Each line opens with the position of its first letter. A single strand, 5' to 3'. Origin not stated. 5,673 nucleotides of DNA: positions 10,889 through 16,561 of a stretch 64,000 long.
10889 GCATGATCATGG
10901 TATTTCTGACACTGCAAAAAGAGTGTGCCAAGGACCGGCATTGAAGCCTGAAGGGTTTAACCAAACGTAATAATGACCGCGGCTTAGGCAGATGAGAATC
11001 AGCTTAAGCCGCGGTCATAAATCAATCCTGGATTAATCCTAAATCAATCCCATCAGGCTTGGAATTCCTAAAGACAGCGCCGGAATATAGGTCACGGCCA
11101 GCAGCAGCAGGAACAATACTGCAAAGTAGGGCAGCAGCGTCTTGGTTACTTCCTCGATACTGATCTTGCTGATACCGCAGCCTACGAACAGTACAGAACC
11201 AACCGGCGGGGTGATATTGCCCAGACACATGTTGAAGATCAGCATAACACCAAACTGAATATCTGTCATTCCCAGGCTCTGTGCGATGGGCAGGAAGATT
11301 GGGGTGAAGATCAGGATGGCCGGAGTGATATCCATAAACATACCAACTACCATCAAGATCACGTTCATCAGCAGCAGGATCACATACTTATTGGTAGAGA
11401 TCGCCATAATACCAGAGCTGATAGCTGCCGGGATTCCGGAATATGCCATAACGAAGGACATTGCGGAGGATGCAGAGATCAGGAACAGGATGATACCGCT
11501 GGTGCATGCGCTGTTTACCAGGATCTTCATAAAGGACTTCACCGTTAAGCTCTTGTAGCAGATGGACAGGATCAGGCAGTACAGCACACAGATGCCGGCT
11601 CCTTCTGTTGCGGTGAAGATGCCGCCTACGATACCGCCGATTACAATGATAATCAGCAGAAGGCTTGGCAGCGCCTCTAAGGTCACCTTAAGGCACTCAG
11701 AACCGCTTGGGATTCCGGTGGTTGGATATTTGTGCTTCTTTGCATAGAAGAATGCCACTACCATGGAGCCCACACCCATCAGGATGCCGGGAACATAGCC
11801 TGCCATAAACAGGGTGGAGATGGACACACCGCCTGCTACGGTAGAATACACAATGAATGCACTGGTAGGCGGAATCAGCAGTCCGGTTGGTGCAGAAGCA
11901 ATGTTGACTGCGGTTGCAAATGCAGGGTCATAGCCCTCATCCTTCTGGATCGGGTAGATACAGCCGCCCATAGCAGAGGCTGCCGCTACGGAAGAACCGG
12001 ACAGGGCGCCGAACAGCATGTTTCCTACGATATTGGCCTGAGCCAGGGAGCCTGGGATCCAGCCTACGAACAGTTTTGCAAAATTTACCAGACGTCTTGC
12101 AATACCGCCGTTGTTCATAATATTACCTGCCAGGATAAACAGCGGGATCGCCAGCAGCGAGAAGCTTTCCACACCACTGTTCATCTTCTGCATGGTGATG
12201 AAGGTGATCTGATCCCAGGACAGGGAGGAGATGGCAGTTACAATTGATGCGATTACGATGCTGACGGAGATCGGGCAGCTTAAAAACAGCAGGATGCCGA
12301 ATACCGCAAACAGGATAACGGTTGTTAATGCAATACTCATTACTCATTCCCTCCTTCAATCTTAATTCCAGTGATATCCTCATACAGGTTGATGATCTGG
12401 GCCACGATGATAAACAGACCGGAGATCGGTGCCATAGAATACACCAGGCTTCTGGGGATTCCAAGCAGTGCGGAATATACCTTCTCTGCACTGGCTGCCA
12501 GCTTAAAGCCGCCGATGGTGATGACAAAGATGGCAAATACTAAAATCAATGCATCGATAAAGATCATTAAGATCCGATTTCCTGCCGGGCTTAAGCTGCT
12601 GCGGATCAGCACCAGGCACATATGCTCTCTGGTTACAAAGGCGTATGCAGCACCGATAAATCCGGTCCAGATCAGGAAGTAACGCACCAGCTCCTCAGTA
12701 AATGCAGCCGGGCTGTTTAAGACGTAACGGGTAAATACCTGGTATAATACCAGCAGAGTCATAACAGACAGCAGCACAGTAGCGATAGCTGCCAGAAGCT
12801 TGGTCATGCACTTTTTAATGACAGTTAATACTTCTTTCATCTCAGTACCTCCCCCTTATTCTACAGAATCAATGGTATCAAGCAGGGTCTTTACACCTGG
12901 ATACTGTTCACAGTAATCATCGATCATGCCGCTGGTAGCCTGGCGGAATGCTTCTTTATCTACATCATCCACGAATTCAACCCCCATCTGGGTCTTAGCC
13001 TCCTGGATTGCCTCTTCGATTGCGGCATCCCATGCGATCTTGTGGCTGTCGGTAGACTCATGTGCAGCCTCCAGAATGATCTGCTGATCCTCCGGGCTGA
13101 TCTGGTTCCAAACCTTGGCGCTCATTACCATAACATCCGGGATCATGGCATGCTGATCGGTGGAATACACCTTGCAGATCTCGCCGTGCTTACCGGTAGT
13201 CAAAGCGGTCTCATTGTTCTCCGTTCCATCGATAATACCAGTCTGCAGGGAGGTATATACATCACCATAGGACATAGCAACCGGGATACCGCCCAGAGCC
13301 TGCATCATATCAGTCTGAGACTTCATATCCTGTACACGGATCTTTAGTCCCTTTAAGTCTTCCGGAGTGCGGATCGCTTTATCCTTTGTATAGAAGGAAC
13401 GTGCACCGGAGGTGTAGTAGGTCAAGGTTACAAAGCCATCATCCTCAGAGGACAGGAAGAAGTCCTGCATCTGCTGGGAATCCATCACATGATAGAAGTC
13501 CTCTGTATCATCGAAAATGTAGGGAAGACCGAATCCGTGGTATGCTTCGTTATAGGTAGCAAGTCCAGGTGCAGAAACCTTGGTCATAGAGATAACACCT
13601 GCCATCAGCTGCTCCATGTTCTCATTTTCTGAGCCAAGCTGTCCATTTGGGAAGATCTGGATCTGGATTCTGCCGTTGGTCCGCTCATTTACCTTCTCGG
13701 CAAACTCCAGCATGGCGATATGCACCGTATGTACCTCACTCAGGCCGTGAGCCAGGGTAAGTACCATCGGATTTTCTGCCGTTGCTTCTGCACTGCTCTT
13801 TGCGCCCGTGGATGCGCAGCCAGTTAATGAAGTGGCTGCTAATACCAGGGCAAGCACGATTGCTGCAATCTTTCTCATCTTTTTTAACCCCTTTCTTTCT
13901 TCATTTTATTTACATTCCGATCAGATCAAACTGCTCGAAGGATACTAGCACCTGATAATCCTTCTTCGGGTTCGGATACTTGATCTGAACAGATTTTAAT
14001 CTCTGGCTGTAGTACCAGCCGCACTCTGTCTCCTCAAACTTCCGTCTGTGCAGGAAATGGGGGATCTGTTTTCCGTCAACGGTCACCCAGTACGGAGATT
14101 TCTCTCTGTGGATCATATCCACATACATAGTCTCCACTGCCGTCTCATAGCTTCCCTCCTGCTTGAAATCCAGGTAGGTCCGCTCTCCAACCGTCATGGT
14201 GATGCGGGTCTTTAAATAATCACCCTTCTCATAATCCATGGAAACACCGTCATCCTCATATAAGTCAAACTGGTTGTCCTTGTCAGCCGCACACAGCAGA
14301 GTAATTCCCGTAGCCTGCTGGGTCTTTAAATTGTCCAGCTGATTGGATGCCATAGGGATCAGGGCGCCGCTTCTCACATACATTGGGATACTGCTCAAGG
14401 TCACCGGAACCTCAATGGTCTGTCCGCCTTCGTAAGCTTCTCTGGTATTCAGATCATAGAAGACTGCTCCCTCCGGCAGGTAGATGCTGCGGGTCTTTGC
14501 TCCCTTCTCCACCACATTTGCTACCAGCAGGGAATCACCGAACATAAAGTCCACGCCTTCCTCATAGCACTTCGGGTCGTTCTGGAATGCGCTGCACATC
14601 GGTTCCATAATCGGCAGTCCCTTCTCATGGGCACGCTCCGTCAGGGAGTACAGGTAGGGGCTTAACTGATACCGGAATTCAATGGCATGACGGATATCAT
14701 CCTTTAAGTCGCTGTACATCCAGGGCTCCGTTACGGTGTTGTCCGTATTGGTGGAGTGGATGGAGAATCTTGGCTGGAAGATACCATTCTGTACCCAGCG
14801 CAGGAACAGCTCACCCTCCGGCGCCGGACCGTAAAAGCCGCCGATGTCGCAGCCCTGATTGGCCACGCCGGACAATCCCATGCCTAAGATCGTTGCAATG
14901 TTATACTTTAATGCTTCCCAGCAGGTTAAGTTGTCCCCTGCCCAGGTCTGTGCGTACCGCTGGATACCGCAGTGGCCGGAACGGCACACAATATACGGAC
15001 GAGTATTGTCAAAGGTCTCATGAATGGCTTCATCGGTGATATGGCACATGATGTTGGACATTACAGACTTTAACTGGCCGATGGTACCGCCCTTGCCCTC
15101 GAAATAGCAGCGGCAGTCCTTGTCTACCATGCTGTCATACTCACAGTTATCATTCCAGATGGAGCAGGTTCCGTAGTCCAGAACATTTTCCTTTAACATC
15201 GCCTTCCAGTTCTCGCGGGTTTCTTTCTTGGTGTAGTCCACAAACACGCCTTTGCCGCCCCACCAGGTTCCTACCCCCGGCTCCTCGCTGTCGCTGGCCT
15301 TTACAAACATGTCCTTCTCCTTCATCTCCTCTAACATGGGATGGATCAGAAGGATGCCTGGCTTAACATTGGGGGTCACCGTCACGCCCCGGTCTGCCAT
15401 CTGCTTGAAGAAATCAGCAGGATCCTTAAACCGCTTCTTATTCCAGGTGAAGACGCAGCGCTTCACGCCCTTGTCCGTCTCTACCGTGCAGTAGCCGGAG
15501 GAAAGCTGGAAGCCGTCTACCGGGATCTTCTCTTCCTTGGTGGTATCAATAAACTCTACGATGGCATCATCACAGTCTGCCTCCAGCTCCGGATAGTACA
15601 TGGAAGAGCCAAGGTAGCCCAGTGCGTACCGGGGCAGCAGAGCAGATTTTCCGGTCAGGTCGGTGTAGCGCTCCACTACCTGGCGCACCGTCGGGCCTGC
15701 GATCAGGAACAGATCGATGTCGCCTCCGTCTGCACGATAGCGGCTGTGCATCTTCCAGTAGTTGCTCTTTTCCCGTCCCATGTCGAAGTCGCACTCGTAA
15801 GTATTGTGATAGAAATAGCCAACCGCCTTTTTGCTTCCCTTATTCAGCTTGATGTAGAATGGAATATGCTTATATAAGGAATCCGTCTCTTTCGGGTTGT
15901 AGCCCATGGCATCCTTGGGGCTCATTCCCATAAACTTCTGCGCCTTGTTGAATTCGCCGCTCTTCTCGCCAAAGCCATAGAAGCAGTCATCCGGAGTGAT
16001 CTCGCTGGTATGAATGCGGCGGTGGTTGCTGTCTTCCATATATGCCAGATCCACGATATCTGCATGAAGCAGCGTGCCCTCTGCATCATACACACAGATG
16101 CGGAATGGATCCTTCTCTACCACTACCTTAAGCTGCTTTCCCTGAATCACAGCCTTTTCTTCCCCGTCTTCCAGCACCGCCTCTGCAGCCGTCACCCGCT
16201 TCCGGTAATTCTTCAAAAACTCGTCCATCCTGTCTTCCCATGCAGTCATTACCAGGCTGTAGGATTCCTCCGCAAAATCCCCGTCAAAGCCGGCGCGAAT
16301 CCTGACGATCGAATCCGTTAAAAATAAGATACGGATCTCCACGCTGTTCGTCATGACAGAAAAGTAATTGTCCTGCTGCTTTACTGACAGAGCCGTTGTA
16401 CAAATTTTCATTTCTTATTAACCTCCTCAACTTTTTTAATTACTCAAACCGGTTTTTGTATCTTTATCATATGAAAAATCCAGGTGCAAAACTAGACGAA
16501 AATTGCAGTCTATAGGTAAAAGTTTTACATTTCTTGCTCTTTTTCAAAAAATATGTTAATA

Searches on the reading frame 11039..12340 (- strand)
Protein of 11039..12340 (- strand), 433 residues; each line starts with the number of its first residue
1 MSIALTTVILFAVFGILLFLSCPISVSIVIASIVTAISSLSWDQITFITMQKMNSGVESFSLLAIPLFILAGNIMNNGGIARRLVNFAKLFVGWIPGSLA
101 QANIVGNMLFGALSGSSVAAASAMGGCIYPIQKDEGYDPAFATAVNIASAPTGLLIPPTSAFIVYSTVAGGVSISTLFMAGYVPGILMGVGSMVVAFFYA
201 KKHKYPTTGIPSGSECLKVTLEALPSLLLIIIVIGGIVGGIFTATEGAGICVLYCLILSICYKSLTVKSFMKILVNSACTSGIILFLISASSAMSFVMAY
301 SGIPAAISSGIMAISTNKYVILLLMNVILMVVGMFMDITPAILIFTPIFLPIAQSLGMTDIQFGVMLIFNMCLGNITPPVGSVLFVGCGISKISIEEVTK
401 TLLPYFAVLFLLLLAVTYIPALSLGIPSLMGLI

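Call 85: search_protein_families(library=pfam, proteins=[window:11039-12340:-], max_evalue=0.00001)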
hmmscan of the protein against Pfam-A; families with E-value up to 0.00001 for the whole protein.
window:11039-12340:- (433 aa): 1 family
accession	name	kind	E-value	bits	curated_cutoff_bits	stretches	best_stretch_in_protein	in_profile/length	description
PF06808.19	DctM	-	1.1e-116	390.6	23.8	1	12-422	2-413/413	Tripartite ATP-independent periplasmic transporter, DctM component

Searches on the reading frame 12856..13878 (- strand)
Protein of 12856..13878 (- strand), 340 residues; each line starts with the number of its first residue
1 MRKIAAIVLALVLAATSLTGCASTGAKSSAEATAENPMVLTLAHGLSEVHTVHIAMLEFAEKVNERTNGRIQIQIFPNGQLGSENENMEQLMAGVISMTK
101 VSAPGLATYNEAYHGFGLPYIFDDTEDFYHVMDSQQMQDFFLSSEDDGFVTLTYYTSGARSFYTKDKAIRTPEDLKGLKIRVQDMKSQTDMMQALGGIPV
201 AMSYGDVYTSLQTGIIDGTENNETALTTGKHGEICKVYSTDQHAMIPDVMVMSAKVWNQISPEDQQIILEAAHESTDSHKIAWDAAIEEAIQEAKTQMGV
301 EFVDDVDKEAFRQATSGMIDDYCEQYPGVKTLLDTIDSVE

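Call 96: search_protein_families(library=pfam, proteins=[window:12856-13878:-], max_evalue=0.00001)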
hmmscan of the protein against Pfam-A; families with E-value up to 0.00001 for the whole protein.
window:12856-13878:- (340 aa): 1 family
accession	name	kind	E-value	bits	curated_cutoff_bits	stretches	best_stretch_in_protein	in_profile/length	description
PF03480.18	DctP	-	3.8e-79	266.4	23.4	1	43-321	2-281/286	Bacterial extracellular solute-binding protein, family 7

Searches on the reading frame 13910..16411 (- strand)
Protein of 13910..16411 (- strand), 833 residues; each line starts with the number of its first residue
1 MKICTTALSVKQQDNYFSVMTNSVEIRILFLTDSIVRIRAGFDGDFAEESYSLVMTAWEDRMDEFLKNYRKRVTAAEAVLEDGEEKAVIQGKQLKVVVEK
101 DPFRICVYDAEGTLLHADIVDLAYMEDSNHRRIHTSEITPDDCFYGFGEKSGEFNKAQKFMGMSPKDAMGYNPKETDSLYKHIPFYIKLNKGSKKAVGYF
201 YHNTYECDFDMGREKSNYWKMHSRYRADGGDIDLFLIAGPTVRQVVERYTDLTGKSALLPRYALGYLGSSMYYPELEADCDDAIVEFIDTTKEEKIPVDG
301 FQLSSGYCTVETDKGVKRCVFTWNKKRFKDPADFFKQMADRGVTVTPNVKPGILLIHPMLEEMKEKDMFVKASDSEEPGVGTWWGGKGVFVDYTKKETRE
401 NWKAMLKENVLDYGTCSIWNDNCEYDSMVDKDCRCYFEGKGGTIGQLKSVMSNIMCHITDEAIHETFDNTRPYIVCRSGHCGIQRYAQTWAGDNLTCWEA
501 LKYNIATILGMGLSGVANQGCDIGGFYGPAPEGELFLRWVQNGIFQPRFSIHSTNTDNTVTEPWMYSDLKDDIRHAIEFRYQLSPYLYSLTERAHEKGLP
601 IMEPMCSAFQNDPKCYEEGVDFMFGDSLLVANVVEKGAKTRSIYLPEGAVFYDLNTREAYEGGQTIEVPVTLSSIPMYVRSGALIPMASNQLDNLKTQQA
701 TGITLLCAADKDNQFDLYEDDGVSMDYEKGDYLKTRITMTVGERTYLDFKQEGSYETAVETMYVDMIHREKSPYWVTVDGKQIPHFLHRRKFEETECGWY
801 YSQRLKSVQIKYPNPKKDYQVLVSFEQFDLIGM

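Call 74: search_protein_families(library=pfam, proteins=[window:13910-16411:-], max_evalue=0.00001)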
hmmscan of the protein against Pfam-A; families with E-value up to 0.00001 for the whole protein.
window:13910-16411:- (833 aa): 4 families
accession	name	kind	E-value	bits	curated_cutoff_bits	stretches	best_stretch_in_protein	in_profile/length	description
PF01055.32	Glyco_hydro_31_2nd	-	2.3e-80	270.9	23.5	1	257-590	2-328/328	Glycosyl hydrolases family 31 TIM-barrel domain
PF13802.12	Gal_mutarotas_2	-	9.6e-32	111.2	27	1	26-210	2-184/184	Glycosyl hydrolase 31 N-terminal galactose mutarotase-like domain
PF21365.3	Glyco_hydro_31_3rd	-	3.6e-25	88.7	24.4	1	598-685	1-87/87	Glycosyl hydrolase family 31 C-terminal domain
PF17137.9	DUF5110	-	3.8e-13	49.7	27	1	703-760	2-60/71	Domain of unknown function (DUF5110)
